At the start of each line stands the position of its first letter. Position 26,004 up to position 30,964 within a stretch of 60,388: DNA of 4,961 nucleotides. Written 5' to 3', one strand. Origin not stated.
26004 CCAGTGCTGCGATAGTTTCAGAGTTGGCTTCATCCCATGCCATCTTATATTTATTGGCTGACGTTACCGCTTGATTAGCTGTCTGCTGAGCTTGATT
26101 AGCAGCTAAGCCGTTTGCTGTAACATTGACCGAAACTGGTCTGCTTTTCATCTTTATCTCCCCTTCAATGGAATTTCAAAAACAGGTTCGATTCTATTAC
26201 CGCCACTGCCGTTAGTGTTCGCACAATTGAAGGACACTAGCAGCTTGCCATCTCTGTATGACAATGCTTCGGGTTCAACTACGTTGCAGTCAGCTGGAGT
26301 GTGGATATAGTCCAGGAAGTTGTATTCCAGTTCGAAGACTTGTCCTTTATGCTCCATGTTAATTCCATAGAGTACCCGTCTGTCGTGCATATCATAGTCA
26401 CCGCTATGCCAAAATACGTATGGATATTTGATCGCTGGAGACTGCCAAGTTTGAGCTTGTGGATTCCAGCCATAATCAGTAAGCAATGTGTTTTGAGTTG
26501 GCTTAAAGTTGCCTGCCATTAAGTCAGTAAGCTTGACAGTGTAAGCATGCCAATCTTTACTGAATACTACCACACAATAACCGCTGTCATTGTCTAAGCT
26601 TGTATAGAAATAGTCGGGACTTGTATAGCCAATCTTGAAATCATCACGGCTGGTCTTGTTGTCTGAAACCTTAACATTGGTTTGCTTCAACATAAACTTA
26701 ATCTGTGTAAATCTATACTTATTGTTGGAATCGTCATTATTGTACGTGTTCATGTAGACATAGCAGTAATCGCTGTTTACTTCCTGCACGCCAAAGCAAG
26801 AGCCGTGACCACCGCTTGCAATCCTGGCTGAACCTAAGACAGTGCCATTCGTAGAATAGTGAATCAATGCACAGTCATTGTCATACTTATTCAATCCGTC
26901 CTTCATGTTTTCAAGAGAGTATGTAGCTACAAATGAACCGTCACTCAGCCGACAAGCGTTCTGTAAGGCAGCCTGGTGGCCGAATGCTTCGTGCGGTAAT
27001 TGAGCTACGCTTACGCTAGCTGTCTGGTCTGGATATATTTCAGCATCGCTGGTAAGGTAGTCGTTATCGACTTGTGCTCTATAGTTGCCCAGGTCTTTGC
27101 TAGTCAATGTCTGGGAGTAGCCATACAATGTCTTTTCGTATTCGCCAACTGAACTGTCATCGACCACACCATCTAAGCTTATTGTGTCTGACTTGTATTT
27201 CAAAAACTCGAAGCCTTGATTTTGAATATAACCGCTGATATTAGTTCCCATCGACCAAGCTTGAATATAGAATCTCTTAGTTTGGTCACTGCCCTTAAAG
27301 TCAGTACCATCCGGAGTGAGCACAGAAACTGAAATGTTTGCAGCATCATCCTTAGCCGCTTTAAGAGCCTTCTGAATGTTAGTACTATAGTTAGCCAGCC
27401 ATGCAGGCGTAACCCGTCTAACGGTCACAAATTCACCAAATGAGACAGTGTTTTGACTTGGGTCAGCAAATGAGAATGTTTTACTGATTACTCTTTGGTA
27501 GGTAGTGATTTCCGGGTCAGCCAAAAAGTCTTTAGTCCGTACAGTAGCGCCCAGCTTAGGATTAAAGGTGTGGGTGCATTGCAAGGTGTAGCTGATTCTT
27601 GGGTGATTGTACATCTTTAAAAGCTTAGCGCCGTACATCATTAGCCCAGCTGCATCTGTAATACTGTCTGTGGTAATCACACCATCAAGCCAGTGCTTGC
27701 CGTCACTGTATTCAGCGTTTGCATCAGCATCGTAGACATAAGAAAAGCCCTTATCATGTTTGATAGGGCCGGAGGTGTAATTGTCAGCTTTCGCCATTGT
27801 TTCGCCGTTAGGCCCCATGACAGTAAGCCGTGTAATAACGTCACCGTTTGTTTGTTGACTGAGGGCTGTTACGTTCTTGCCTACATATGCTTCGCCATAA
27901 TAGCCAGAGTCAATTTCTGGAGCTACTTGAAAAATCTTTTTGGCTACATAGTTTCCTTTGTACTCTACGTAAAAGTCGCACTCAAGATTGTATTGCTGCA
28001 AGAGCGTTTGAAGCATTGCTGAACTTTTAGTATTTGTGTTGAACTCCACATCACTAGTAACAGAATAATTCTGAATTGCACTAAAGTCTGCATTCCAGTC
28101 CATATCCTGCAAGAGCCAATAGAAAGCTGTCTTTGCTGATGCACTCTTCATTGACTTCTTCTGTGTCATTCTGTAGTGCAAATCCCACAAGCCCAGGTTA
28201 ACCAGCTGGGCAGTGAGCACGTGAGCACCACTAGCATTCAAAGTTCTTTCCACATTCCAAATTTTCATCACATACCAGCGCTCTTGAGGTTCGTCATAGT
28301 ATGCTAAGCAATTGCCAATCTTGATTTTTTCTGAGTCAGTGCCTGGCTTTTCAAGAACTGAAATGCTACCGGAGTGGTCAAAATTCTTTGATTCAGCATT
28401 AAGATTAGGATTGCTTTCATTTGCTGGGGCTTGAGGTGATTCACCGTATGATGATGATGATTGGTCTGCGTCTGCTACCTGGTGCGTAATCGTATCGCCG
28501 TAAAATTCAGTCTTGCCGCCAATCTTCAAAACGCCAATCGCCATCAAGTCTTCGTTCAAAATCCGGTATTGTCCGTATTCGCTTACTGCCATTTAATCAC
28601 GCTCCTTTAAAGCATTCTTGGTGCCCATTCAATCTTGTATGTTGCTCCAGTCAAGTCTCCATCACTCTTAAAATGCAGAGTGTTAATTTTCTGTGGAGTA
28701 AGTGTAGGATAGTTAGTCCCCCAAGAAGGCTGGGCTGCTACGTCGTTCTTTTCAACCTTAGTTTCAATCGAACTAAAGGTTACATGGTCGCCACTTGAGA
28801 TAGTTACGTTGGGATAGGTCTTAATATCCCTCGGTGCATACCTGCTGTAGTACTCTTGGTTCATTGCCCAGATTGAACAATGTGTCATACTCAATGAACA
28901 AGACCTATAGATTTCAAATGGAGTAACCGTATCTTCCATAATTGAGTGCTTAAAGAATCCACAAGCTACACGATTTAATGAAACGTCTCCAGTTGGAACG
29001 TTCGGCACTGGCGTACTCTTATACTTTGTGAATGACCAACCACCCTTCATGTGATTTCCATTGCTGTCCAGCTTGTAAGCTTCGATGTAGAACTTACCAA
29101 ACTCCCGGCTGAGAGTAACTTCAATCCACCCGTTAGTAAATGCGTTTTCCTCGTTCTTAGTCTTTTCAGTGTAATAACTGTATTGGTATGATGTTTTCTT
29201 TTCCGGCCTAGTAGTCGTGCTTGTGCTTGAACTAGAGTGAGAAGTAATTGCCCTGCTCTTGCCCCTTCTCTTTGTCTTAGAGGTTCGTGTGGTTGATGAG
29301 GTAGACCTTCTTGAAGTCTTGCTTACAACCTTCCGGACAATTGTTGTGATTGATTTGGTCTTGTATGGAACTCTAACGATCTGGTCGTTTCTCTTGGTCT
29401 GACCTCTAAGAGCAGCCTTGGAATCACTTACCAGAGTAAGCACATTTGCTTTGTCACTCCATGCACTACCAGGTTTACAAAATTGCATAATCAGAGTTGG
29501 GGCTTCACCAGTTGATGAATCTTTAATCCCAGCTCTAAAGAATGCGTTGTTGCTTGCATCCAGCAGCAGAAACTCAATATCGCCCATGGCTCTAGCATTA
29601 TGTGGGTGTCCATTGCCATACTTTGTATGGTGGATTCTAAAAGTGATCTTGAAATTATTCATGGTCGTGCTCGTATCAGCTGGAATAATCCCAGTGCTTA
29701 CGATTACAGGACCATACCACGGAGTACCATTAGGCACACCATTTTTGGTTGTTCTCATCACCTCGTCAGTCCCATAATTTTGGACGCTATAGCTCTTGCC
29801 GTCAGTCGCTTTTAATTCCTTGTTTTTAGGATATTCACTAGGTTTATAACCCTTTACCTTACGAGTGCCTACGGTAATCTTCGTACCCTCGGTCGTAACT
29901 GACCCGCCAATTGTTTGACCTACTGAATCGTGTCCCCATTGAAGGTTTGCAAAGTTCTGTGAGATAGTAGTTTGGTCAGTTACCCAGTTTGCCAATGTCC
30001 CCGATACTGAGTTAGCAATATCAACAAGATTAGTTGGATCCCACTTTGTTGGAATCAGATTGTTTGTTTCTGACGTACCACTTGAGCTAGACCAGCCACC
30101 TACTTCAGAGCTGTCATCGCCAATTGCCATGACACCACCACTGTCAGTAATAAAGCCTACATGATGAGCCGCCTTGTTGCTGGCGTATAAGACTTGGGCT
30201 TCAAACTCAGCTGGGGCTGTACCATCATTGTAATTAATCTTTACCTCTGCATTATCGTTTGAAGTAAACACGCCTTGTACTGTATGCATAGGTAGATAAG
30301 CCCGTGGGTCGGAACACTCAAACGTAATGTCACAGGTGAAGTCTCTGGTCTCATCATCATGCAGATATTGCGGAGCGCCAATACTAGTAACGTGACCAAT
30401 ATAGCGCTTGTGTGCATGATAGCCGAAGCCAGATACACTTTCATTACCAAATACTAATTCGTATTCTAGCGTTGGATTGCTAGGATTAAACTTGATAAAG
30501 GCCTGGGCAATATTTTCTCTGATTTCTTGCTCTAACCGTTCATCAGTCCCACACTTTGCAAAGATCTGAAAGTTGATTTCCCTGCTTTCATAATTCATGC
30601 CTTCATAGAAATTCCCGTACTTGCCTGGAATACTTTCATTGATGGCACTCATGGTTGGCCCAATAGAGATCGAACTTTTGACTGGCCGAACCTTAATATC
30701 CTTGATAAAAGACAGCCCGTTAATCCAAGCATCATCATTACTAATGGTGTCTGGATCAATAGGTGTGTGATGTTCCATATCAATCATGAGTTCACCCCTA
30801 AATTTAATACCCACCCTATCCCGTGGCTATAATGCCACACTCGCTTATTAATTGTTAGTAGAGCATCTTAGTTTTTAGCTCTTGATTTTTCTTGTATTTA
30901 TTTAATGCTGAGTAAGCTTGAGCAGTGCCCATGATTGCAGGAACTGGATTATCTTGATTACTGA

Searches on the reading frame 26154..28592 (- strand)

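Call 67: search_protein_families(library=pfam, proteins=[window:26154-28592:-], max_evalue=0.001)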
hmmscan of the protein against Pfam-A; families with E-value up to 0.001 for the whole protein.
window:26154-28592:- (812 aa): 1 family
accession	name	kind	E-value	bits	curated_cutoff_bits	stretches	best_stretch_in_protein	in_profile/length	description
PF21311.3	Phage_RBD_prop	-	2.9e-08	34.1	23.7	1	578-805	29-254/255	Phage 5-bladed beta propeller receptor binding platform domain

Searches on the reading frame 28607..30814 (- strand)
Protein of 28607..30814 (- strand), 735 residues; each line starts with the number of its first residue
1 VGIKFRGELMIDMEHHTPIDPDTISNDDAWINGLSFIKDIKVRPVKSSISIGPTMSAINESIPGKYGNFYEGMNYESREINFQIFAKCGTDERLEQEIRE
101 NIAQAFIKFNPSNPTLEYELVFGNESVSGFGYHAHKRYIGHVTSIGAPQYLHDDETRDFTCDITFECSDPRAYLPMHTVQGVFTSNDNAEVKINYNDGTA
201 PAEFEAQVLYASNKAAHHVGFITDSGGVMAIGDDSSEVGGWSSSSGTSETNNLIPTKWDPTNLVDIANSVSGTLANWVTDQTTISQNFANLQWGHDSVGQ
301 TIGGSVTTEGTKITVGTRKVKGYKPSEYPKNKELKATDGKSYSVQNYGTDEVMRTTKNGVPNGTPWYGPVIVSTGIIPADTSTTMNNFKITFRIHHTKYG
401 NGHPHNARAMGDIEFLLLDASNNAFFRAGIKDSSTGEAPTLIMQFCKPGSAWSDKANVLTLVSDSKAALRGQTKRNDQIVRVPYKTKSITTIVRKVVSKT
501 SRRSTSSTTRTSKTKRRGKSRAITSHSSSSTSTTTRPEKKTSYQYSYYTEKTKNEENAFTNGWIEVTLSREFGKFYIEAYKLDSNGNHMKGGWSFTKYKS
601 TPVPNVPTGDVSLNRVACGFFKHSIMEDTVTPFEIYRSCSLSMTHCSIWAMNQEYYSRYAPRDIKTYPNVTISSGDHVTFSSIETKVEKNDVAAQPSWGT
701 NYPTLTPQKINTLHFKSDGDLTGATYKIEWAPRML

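Call 79: search_protein_families(library=pfam, proteins=[window:28607-30814:-], max_evalue=1)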
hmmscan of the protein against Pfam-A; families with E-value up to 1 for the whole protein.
window:28607-30814:- (735 aa): 2 families
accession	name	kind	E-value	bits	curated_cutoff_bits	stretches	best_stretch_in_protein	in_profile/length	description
PF05709.17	Sipho_tail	-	0.00037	21.2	24.2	1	50-100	19-70/118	Phage tail protein RIFT-related domain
PF15087.11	DUF4551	-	0.15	11.4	27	1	459-549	72-163/610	Protein of unknown function (DUF4551)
